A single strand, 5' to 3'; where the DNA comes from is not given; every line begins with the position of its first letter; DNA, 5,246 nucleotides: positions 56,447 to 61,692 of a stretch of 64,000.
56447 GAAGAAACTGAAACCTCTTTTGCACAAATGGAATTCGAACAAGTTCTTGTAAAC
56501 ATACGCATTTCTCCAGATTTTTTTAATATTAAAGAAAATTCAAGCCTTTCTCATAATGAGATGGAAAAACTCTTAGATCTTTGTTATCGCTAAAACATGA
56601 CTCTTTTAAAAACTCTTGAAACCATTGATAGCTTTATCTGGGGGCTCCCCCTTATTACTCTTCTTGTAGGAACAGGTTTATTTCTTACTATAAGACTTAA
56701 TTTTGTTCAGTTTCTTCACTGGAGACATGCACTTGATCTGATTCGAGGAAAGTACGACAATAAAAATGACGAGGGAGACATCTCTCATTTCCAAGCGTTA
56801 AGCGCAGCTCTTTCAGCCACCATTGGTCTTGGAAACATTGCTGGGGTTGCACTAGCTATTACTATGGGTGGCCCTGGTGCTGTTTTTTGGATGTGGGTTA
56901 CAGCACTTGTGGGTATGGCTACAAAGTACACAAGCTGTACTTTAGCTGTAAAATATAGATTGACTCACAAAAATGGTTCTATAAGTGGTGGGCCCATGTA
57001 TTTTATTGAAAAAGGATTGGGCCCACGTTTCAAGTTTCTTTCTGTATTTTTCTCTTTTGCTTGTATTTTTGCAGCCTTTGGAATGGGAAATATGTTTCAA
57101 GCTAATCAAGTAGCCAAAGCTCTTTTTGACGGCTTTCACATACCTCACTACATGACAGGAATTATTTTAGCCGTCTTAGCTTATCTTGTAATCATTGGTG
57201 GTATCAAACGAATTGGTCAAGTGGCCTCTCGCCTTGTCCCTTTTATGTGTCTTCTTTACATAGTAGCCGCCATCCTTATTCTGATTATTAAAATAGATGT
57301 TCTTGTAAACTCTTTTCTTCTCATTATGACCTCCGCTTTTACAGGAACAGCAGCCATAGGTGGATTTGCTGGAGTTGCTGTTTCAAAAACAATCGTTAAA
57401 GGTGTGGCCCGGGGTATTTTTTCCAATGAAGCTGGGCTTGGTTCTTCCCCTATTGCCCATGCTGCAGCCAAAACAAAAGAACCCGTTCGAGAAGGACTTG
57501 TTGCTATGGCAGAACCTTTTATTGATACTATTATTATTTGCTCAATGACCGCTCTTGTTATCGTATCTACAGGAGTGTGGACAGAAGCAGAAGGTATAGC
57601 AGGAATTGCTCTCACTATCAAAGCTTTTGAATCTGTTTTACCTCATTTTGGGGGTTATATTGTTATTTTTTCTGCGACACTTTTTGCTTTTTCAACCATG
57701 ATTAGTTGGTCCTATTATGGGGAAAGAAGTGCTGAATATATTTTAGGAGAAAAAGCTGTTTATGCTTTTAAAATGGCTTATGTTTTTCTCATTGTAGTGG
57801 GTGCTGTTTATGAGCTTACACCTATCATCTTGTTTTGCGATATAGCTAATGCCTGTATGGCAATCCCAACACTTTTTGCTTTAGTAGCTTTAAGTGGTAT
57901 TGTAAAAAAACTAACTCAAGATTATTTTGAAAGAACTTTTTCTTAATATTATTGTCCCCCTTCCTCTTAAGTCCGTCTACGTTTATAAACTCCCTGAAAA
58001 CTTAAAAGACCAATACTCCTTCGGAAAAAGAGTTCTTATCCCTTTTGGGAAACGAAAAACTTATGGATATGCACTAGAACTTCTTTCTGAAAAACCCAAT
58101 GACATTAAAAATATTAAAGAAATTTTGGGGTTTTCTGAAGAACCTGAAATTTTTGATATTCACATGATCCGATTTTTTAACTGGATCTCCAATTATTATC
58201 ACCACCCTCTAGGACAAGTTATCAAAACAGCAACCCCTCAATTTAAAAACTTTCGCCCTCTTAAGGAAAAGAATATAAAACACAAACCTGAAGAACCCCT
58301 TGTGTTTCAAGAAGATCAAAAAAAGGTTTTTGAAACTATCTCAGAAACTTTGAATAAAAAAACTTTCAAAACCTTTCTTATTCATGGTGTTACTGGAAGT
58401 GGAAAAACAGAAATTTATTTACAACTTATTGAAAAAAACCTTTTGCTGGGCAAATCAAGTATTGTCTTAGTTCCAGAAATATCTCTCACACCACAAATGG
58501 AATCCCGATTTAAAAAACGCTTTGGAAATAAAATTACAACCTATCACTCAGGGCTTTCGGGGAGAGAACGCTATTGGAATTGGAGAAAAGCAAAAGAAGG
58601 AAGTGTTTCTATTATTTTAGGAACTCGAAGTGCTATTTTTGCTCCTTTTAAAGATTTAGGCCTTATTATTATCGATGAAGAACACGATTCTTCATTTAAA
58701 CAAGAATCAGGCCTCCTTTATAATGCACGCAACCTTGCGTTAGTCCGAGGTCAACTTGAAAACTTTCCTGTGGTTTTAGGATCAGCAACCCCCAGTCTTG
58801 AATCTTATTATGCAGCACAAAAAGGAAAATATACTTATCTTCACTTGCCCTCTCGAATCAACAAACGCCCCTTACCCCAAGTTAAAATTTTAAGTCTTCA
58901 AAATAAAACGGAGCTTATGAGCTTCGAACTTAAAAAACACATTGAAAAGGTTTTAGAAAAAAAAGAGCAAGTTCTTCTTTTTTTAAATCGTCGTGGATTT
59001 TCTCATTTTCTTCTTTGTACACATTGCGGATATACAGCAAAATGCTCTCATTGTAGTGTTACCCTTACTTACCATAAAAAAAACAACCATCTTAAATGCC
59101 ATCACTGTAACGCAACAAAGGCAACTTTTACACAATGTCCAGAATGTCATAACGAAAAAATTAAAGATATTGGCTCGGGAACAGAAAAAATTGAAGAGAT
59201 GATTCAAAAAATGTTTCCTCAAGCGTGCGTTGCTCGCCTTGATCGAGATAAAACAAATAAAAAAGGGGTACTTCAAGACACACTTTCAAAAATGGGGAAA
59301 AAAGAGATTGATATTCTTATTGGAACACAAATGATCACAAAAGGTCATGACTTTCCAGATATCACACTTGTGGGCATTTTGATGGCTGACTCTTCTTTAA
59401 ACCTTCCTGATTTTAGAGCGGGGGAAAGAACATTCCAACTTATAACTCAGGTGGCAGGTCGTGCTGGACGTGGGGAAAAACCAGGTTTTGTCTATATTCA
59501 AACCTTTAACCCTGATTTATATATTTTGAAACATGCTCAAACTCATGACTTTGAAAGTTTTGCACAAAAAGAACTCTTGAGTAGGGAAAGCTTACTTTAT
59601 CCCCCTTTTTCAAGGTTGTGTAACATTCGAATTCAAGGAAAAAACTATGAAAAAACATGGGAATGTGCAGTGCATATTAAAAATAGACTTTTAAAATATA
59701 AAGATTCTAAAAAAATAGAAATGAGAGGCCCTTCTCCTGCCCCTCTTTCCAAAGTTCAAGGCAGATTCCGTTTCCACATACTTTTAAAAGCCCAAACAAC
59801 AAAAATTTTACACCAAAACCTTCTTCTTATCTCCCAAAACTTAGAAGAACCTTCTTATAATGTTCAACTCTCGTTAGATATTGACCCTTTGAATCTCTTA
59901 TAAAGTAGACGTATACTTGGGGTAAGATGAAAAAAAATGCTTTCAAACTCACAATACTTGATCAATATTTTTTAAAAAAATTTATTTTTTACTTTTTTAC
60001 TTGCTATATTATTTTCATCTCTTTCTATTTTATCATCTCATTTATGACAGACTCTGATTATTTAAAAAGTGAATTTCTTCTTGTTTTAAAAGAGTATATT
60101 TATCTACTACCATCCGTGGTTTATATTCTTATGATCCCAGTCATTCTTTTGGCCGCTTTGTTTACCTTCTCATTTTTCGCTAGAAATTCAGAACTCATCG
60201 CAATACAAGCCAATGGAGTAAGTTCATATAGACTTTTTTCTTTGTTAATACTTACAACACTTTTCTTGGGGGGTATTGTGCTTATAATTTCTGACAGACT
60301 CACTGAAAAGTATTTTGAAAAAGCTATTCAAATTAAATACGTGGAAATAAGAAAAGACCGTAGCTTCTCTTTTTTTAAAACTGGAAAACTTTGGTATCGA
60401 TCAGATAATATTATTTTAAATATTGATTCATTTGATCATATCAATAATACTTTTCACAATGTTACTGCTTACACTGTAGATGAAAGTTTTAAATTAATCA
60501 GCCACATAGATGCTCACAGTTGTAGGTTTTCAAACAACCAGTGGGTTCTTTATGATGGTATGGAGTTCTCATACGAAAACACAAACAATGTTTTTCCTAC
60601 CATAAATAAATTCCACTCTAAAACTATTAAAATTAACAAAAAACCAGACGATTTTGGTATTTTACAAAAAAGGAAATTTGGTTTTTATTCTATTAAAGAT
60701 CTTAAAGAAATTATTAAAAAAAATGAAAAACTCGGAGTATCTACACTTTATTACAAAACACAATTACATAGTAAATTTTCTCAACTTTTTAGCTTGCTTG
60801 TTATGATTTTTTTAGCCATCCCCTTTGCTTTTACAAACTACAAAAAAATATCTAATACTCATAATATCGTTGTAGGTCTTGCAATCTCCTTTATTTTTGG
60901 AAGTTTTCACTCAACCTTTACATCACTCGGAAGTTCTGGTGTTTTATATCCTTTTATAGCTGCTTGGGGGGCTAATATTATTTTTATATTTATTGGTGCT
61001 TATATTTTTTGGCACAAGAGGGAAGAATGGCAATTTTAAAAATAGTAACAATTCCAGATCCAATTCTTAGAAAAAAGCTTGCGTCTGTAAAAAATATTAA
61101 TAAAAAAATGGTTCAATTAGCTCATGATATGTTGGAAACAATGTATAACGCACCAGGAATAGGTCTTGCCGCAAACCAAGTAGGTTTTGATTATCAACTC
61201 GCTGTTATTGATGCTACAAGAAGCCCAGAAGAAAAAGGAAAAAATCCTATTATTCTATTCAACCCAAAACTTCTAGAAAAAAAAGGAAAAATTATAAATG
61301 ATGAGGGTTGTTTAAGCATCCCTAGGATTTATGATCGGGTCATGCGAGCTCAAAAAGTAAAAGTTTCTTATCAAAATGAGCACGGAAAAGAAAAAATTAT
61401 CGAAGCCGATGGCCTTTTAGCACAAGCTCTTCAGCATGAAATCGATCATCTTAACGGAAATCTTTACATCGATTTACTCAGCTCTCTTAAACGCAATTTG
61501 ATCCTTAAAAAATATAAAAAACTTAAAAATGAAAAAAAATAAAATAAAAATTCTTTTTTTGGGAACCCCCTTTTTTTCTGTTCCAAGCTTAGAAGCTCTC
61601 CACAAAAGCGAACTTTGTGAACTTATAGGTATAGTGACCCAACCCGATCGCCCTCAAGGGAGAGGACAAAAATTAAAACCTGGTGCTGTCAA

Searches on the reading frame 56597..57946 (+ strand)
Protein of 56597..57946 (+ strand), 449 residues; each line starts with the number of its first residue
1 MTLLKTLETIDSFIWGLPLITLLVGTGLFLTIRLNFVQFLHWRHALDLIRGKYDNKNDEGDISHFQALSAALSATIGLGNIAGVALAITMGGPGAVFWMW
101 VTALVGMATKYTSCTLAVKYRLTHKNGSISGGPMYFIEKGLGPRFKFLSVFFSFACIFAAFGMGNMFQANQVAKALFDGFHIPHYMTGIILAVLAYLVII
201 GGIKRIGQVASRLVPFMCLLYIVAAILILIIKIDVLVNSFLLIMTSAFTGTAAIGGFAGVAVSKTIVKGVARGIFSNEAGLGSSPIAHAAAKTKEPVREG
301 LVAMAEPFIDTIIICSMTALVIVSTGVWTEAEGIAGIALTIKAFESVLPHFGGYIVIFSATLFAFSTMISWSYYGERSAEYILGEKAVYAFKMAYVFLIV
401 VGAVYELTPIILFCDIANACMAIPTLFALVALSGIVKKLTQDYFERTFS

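Call 53: search_protein_families(library=pfam, proteins=[window:56597-57946:+], max_evalue=0.0001)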
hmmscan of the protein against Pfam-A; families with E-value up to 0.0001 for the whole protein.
window:56597-57946:+ (449 aa): 2 families
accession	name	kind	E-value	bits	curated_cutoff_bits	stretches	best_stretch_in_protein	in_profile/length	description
PF01235.23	Na_Ala_symp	-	7.6e-134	447.3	24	1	55-446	6-382/392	Sodium:alanine symporter family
PF13520.12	AA_permease_2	-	2.4e-07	30.5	27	1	62-260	1-194/427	Amino acid permease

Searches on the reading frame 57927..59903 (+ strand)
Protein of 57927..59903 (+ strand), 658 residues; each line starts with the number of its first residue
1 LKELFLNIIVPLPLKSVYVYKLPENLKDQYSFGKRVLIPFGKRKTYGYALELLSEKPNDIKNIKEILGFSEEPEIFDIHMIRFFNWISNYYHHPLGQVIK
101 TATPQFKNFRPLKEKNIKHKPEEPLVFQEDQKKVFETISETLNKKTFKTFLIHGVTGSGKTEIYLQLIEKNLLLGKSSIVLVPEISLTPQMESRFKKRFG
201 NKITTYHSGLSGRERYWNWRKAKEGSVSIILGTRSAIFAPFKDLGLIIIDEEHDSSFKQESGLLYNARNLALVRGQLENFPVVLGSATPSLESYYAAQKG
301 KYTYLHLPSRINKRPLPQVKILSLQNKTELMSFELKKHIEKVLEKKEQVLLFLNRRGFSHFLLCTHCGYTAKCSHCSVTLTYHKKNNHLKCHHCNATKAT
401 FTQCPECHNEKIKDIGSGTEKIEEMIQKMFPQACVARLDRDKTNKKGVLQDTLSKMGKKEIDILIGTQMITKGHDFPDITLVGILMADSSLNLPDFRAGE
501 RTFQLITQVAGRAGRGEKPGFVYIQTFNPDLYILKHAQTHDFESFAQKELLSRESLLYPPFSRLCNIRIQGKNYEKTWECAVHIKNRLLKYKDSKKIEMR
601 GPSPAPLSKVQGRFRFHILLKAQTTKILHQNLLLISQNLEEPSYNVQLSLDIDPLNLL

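Call 53: search_protein_families(library=pfam, proteins=[window:57927-59903:+], max_evalue=0.0001)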
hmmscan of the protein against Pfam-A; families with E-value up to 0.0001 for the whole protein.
window:57927-59903:+ (658 aa): 6 families
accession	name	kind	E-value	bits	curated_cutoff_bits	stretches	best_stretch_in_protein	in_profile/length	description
PF17764.6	PriA_3primeBD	-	1.5e-24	86.1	22.7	1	8-104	2-96/96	3'DNA-binding domain (3'BD)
PF18074.6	PriA_C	-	4.9e-22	79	26.9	1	560-654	1-95/95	Primosomal protein N C-terminal domain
PF00270.35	DEAD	-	1.9e-20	73.7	26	1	130-292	3-162/167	DEAD/DEAH box helicase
PF04851.21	ResIII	-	4.1e-17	63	22.5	1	128-289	5-162/164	Type III restriction enzyme, res subunit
PF00271.37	Helicase_C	-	2.3e-11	44.3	23.5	1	421-515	27-108/110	Helicase conserved C-terminal domain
PF18319.7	Zn_ribbon_PriA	-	1e-09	38.6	26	1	373-398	1-26/27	PriA DNA helicase Cys-rich region (CRR) domain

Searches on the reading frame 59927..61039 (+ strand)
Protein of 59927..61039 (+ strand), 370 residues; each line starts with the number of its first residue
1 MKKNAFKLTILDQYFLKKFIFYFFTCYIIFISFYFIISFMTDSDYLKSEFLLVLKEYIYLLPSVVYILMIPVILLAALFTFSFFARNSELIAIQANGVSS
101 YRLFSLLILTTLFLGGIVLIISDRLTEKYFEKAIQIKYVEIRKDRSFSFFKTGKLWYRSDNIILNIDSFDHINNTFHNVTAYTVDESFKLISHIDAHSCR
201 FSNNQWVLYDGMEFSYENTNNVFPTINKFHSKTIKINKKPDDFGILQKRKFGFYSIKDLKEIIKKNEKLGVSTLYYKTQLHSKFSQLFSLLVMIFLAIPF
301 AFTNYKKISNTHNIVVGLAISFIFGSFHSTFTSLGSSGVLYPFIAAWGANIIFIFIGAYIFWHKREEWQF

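Call 53: search_protein_families(library=pfam, proteins=[window:59927-61039:+], max_evalue=0.0001)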
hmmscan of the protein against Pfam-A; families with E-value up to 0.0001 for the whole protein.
window:59927-61039:+ (370 aa): 1 family
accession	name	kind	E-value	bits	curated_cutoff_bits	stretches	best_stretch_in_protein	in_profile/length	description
PF03739.19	LptF_LptG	-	2.5e-60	204.8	27.9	1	14-362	2-352/353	Lipopolysaccharide export system permease LptF/LptG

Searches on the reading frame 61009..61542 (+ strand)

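Call 53: search_protein_families(library=pfam, proteins=[window:61009-61542:+], max_evalue=0.0001)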
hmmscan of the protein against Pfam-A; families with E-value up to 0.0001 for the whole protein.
window:61009-61542:+ (177 aa): 1 family
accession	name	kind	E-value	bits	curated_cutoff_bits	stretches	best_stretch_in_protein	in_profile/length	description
PF01327.26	Pep_deformylase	-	4.3e-51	173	22.8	1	9-162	1-155/156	Polypeptide deformylase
